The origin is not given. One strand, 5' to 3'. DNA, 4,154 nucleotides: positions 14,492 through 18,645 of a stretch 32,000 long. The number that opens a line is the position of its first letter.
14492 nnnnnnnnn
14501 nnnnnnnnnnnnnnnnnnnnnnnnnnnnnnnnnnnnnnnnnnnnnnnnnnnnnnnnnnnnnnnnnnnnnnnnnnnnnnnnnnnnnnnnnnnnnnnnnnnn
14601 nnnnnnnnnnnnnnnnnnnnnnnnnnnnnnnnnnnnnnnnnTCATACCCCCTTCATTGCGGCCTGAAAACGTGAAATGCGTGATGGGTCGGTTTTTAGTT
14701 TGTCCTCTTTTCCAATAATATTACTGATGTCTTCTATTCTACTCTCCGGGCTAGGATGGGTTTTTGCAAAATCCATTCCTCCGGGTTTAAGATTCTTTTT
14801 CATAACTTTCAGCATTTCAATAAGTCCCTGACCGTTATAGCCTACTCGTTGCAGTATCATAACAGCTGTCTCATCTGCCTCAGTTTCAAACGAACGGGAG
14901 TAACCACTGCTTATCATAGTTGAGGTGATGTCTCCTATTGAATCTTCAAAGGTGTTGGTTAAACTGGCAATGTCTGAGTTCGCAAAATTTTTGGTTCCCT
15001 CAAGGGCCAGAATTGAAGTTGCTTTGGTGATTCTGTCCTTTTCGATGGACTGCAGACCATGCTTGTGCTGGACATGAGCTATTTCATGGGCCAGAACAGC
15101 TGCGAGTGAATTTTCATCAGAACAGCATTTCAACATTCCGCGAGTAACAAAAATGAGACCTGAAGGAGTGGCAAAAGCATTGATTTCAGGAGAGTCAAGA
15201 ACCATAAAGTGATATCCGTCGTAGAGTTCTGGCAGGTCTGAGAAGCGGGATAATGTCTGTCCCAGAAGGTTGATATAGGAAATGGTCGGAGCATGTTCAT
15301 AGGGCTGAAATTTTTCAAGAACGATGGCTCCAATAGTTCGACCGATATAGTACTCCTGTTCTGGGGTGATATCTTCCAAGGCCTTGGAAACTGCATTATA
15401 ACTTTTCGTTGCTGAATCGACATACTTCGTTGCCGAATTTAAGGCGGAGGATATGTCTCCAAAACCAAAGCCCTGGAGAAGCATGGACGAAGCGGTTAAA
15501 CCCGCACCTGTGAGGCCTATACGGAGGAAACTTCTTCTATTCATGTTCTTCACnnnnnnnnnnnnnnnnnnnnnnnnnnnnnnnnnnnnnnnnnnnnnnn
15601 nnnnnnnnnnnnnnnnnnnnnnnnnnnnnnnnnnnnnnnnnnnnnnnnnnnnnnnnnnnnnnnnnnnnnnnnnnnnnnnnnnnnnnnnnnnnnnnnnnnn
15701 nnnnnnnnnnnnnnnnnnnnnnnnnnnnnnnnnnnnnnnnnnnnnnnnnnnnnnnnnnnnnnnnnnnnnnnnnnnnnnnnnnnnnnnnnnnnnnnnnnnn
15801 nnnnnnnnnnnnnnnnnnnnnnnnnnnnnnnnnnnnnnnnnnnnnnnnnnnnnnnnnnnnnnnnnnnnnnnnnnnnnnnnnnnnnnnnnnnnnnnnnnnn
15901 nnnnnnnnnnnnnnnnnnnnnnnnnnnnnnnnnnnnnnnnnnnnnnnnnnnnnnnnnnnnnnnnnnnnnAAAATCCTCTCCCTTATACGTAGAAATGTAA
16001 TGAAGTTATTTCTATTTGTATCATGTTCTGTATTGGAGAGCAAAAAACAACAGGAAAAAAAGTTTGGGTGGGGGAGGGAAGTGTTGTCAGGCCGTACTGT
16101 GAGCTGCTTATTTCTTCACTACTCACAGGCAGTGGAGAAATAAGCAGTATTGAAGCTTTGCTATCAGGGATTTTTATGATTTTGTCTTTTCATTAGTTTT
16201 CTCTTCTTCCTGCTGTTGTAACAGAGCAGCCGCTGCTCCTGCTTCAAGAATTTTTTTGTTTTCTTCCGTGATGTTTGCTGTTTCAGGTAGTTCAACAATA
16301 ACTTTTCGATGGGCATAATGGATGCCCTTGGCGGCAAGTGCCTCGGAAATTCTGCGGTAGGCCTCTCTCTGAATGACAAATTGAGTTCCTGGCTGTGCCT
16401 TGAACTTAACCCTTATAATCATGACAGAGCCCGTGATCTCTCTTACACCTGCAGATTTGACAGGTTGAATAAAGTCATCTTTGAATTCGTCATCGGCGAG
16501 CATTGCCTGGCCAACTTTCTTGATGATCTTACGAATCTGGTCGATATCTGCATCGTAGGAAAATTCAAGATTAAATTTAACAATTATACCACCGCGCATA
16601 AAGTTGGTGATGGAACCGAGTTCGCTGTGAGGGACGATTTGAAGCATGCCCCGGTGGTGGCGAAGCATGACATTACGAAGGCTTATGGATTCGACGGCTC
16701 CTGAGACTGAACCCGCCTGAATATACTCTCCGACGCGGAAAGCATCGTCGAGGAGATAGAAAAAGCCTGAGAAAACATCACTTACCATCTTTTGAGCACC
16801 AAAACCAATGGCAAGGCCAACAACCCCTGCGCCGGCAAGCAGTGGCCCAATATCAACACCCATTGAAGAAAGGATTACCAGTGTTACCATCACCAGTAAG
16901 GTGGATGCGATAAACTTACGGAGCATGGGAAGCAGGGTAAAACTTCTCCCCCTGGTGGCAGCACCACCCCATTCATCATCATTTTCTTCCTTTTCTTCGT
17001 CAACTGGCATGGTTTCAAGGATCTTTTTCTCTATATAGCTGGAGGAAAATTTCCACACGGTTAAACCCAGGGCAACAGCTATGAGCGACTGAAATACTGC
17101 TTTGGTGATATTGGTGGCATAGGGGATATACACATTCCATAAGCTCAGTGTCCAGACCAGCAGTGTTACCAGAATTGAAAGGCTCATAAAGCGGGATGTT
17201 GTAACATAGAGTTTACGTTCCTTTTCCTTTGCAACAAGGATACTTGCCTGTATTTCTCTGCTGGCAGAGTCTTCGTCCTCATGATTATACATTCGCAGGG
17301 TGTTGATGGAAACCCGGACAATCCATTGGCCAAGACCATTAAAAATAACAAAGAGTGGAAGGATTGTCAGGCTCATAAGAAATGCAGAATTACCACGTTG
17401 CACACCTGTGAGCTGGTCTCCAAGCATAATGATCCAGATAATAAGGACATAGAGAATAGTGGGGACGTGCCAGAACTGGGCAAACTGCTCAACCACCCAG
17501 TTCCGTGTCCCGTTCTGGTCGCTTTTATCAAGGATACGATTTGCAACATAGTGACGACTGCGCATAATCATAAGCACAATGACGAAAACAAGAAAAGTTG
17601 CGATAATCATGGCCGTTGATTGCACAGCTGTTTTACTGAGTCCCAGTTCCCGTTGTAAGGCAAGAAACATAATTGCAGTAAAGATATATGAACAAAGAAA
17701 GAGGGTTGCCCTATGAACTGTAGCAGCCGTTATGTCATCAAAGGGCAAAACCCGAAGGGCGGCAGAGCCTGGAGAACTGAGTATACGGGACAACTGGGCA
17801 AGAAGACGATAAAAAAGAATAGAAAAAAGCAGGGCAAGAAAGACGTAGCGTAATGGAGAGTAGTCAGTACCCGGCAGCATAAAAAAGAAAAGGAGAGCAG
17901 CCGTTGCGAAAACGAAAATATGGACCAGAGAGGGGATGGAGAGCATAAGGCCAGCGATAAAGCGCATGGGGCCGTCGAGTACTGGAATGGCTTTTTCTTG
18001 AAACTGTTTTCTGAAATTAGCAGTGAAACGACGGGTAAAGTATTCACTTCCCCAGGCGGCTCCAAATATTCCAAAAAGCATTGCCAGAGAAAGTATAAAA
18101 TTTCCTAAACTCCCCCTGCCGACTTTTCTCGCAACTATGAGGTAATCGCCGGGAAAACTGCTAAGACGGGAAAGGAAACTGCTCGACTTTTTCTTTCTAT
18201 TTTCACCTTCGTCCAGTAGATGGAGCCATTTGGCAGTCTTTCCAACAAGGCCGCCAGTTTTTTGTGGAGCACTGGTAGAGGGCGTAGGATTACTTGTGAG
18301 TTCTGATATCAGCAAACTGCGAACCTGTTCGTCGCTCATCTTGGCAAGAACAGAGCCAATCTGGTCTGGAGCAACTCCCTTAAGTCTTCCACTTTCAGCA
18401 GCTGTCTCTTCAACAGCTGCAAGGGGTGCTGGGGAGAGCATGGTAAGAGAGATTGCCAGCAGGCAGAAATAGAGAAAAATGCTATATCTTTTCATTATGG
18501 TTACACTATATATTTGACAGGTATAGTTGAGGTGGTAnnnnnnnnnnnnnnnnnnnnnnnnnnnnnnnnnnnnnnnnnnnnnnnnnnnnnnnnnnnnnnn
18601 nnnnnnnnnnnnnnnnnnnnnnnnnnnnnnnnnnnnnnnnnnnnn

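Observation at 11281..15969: Four-gene cassette SH3b / Tat-M48 protease / CHASE2 adenylate cyclase / GAF-HD-GYP: possible protease-linked cAMP-to-c-di-GMP relay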

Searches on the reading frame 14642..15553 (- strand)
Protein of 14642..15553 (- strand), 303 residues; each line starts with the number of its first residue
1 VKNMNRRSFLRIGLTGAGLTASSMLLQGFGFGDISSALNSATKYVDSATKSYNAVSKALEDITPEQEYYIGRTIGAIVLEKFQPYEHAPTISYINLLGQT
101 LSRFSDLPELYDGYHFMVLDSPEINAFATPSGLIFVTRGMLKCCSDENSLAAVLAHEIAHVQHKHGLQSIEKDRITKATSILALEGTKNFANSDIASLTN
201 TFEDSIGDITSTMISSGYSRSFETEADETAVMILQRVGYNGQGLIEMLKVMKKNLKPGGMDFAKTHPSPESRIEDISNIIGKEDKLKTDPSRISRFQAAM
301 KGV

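Call 3: search_protein_families(library=pfam, proteins=[window:14642-15553:-], max_evalue=0.01)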
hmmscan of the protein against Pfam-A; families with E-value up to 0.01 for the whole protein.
window:14642-15553:- (303 aa): 1 family
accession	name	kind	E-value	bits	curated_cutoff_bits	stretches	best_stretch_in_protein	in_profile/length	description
PF01435.24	Peptidase_M48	-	1.1e-33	117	20.3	1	98-279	11-185/186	Peptidase family M48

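Call 4: search_protein_families(library=ncbifam, proteins=[window:14642-15553:-], max_evalue=0.01)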
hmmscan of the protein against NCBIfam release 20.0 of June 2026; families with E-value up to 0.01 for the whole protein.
window:14642-15553:- (303 aa): 9 families
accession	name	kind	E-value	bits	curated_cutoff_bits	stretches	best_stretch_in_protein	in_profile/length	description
NF052400.1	M48_BAM_BepA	equivalog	1.3e-25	90.2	570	1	57-277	36-254/483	beta-barrel assembly-enhancing protease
NF052399.1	M48_lipo_LoiP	exception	8e-15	55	365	1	118-280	91-244/247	metalloprotease LoiP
NF003965.0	PRK05457.1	equivalog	2.1e-08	33.9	245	1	118-162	99-146/285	protease HtpX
NF002826.0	PRK03001.1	equivalog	2.3e-08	33.5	369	1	120-235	92-214/285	zinc metalloprotease HtpX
NF002363.0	PRK01345.1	equivalog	1.1e-07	31.2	422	1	116-233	87-212/318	zinc metalloprotease HtpX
NF003425.0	PRK04897.1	equivalog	6.9e-07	28.8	355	1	117-163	101-150/298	zinc metalloprotease HtpX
NF002669.0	PRK02391.1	equivalog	1.3e-06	27.8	341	1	116-164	97-148/298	zinc metalloprotease HtpX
NF002775.0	PRK02870.1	equivalog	1.4e-05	24.5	285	1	117-164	137-187/338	zinc metalloprotease HtpX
NF002839.0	PRK03072.1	equivalog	0.00057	19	412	1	125-231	101-216/291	zinc metalloprotease HtpX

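Call 74: search_solved_structures(query=window:14642-15553:-, max_evalue=0.001)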
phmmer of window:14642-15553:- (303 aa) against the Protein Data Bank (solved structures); distinct sequences matched with E-value up to 0.001: 6.
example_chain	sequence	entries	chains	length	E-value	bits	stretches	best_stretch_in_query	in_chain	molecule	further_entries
3c37_A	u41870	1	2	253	2.7e-19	73.1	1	58-283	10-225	Peptidase, M48 family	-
6sar_A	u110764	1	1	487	5.7e-17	65.4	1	83-279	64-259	Beta-barrel assembly-enhancing protease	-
6ait_A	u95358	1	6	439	9.3e-17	64.7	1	89-279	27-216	Beta-barrel assembly-enhancing protease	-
28jr_F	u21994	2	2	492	1e-16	64.6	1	88-279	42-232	Beta-barrel assembly-enhancing protease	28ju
28jq_F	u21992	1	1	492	1.2e-16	64.4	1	88-279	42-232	Beta-barrel assembly-enhancing protease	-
28jl_F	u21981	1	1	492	2e-16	63.7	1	88-279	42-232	Beta-barrel assembly-enhancing protease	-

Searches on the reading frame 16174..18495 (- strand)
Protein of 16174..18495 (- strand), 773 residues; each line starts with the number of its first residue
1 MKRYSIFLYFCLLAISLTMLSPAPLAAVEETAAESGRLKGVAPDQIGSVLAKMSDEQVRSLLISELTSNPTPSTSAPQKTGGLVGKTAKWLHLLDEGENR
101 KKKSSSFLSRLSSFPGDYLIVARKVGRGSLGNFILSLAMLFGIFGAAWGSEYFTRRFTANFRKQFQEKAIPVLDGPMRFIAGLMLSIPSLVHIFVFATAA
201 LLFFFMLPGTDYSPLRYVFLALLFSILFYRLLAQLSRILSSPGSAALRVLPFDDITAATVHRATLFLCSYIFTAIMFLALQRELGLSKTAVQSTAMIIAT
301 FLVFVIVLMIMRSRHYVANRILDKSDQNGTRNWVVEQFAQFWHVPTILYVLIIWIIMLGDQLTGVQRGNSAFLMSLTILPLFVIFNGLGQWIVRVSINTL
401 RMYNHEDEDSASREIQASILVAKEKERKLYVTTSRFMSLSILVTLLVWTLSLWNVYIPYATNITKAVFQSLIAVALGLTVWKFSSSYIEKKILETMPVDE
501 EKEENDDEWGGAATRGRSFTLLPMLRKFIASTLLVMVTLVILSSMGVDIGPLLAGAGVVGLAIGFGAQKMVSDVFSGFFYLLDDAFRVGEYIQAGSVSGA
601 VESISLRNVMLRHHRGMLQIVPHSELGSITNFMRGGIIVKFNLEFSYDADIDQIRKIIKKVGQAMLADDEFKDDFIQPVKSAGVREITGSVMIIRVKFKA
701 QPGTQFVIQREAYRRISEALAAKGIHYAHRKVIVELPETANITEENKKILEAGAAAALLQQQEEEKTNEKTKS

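Call 29: search_protein_families(library=pfam, proteins=[window:16174-18495:-], max_evalue=0.001)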
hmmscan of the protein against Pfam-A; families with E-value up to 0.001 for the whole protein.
window:16174-18495:- (773 aa): 3 families
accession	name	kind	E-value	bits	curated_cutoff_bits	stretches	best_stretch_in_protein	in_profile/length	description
PF00924.24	MS_channel_2nd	-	3.1e-15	56.5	20.2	1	570-633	2-67/68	Mechanosensitive ion channel, beta-domain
PF21088.3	MS_channel_1st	-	1.1e-07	32.2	23.1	1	532-568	6-42/42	Mechanosensitive ion channel, transmembrane helices 2/3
PF21082.3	MS_channel_3rd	-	2.3e-07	31.6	21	1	639-726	1-87/88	Mechanosensitive ion channel MscS, C-terminal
